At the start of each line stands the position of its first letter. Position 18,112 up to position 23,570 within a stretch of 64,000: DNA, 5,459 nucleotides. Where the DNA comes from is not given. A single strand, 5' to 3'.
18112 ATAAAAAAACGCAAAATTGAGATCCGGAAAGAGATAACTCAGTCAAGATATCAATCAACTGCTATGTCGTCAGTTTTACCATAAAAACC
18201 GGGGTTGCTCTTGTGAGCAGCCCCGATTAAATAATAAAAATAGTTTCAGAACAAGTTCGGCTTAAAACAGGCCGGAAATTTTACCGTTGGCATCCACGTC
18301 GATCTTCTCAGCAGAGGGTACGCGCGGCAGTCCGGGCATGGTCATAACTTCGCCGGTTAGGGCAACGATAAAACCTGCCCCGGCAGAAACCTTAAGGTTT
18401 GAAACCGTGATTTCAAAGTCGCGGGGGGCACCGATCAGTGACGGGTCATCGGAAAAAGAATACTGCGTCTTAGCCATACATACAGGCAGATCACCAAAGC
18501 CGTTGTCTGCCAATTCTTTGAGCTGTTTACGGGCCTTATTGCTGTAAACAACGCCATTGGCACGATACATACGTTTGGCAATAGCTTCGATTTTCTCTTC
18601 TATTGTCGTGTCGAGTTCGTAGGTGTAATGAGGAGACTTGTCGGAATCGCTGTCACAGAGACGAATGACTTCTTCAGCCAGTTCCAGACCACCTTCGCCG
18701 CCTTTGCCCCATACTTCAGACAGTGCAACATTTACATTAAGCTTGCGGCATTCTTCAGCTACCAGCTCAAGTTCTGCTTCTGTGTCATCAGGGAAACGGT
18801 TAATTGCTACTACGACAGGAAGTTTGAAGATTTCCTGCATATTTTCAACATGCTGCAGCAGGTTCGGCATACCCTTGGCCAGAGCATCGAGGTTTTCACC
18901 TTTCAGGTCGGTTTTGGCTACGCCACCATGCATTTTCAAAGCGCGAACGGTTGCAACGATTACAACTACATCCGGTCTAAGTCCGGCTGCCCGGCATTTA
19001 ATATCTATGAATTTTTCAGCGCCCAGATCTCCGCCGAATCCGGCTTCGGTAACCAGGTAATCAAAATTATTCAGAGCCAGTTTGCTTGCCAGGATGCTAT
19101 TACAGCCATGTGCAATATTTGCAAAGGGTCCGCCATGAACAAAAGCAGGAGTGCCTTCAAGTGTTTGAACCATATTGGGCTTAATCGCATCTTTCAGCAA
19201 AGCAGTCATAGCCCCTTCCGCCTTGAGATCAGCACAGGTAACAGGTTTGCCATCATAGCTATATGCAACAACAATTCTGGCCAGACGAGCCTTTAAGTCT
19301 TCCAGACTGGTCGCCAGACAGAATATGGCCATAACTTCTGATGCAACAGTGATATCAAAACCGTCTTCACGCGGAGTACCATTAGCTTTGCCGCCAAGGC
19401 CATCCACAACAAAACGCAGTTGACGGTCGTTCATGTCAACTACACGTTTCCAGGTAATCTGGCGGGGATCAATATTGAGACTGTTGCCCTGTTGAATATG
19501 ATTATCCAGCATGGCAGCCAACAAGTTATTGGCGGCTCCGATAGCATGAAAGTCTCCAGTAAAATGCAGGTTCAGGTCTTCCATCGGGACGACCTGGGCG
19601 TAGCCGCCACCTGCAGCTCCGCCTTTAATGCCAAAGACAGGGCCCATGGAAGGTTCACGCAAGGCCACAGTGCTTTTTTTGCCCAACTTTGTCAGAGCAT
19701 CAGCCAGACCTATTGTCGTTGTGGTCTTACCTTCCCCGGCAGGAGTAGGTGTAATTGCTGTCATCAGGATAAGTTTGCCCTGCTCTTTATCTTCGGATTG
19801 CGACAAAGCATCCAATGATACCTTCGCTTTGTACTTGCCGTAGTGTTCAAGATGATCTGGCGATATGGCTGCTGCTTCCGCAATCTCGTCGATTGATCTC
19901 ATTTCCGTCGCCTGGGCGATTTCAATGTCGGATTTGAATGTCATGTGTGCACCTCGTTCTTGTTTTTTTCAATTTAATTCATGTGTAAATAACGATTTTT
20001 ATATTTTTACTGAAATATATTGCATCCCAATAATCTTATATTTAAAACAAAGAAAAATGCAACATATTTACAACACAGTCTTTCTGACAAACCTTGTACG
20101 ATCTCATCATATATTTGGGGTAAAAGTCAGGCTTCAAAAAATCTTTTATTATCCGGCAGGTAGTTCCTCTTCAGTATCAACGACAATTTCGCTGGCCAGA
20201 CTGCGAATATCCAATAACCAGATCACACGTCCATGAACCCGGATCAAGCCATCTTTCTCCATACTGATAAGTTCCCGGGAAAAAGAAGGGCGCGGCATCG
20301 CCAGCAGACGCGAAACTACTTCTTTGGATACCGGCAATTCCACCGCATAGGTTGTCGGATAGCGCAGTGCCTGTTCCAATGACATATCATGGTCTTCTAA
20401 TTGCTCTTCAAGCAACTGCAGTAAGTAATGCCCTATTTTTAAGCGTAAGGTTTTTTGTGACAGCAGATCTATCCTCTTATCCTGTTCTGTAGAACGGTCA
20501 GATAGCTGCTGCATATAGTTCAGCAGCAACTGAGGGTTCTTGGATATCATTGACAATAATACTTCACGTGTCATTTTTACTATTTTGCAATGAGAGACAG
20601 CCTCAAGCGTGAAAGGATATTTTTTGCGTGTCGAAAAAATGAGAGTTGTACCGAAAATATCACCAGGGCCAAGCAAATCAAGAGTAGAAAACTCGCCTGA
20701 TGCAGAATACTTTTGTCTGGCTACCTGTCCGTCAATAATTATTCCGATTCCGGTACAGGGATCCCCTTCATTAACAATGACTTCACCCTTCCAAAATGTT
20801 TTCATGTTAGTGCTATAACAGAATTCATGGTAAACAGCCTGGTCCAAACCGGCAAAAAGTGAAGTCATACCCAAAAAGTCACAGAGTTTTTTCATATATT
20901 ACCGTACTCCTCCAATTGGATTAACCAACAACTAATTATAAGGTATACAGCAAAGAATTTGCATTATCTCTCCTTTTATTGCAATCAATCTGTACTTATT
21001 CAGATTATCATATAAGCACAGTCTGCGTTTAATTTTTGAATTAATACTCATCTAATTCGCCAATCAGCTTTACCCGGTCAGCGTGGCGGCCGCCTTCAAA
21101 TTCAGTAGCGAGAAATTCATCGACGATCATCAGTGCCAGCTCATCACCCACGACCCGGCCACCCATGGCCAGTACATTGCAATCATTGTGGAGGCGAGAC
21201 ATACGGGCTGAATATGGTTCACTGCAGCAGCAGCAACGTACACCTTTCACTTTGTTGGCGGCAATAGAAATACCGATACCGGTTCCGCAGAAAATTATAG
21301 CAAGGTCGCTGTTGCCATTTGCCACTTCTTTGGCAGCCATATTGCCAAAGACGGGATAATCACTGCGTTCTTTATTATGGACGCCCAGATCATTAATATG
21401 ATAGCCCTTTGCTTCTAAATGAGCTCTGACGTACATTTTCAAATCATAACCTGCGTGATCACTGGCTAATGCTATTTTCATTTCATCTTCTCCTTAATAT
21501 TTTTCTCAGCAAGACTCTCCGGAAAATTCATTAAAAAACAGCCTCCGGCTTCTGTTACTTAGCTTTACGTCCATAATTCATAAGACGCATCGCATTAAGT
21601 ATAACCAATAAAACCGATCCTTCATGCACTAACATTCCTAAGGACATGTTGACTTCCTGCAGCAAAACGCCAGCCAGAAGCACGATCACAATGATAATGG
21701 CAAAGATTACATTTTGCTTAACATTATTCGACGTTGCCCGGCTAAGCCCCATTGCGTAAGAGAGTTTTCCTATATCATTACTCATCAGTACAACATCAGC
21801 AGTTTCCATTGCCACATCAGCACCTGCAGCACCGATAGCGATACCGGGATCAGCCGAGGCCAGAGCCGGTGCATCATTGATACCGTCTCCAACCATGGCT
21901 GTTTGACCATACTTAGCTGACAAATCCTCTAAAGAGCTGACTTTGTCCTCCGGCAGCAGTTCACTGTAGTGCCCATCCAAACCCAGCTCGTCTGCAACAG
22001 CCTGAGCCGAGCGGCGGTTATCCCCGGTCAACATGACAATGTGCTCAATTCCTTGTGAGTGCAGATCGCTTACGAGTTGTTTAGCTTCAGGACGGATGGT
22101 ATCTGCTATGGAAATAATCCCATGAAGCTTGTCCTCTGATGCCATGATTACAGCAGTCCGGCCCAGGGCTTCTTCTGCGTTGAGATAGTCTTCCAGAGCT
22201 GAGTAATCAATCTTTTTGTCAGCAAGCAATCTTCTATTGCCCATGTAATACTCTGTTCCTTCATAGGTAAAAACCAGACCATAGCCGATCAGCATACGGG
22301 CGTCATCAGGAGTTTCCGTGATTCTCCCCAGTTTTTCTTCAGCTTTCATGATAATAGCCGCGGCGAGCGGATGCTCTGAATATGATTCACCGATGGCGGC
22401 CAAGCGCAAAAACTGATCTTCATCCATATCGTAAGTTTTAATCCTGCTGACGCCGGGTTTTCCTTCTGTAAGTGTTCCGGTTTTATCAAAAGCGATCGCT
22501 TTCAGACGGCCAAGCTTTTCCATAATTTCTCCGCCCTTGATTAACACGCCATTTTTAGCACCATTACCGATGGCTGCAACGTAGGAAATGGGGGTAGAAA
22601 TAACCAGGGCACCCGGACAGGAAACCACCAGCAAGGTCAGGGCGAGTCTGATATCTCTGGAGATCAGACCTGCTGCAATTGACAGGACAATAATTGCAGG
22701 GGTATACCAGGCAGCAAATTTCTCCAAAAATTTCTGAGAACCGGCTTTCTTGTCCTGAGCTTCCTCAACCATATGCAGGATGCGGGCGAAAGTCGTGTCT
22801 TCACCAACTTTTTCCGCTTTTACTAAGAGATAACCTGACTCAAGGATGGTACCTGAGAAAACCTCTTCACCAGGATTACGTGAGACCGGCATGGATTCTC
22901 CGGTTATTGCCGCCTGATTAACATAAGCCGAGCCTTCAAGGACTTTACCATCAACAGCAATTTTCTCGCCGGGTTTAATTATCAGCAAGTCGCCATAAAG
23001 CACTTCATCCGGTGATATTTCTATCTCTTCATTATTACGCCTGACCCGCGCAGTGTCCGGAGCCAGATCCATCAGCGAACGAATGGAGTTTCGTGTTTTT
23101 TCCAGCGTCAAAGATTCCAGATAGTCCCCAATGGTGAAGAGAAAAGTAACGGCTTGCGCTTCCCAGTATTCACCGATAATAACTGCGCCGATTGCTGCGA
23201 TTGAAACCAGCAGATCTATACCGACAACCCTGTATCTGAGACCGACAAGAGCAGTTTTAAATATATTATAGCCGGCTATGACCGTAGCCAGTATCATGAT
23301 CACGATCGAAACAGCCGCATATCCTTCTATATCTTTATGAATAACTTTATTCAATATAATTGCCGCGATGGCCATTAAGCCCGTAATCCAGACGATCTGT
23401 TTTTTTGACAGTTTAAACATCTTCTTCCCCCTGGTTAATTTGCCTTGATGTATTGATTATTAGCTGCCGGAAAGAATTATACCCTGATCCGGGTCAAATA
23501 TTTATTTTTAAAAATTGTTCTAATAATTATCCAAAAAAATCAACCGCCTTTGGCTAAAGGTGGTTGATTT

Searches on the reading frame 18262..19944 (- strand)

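Call 71: search_protein_families(library=ncbifam, proteins=[window:18262-19944:-], max_evalue=1e-10)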
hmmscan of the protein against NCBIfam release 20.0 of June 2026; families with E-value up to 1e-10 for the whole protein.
window:18262-19944:- (560 aa): 3 families
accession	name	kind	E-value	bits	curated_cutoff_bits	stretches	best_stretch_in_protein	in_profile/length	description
NF010030.0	PRK13505.1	equivalog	3.7e-282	936.7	652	1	3-560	2-557/557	formate--tetrahydrofolate ligase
NF010031.0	PRK13506.1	equivalog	6e-210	698.4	800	1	4-559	2-577/578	formate--tetrahydrofolate ligase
NF010032.0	PRK13507.1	equivalog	3.4e-168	560.4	938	1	4-560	8-587/587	formate--tetrahydrofolate ligase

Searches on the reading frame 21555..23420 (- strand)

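Call 71: search_protein_families(library=ncbifam, proteins=[window:21555-23420:-], max_evalue=1e-10)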
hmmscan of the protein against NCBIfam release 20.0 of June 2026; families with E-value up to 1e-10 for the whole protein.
window:21555-23420:- (621 aa): 18 families
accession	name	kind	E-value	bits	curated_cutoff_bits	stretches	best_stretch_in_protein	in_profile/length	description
TIGR01525.1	ATPase-IB_hvy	subfamily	1.9e-174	581.7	346.25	1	68-613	1-560/560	heavy metal translocating P-type ATPase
TIGR01512.1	ATPase-IB2_Cd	subfamily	1.7e-155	518.5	313.5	2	68-369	1-291/494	cadmium family heavy metal-translocating P-type ATPase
NF008262.1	PRK11033.1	equivalog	7e-138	461.2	1005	1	8-615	125-729/731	zinc/cadmium/mercury/lead-transporting ATPase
TIGR01511.1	ATPase-IB1_Cu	subfamily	4.4e-123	412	397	1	50-613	2-541/542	copper-translocating P-type ATPase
NF033775.1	P_type_ZntA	exception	1.3e-122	410.5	1240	1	37-614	151-729/732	Zn(II)/Cd(II)/Pb(II) translocating P-type ATPase ZntA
NF007952.0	PRK10671.1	equivalog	1.9e-110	370.4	1316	1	85-616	289-834/838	copper-exporting P-type ATPase CopA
TIGR01494.1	ATPase_P-type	subfamily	5.4e-78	262.5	62.3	1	92-587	3-462/478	HAD-IC family P-type ATPase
TIGR01647.1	ATPase-IIIA_H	equivalog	1.7e-48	165.4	615.5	2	62-356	32-339/755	plasma-membrane proton-efflux P-type ATPase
TIGR01497.1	kdpB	equivalog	3.4e-41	141.1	527.9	2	414-553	419-556/675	potassium-transporting ATPase subunit KdpB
NF010609.0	PRK14010.1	equivalog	6.2e-35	120.5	1323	1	134-553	117-551/673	K(+)-transporting ATPase subunit B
TIGR01522.1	ATPase-IIA2_Ca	equivalog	4.3e-33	114.1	798.3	2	489-583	572-666/854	calcium-transporting P-type ATPase, PMR1-type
TIGR01517.1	ATPase-IIB_Ca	equivalog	3.4e-32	111.6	507.05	2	490-580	613-702/882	calcium-translocating P-type ATPase, PMCA-type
TIGR01116.1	ATPase-IIA1_Ca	equivalog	1.3e-29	102.9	703.4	2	416-588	439-626/799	calcium-translocating P-type ATPase, SERCA-type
TIGR01657.1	P-ATPase-V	hypoth_equivalog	4e-29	100.8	618.25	1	82-183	189-292/1055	ATP13A2 family polyamine export P-type ATPase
TIGR01523.1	ATPase-IID_K-Na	equivalog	7.1e-28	96.7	645.05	1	490-576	677-763/997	potassium/sodium efflux P-type ATPase, fungal-type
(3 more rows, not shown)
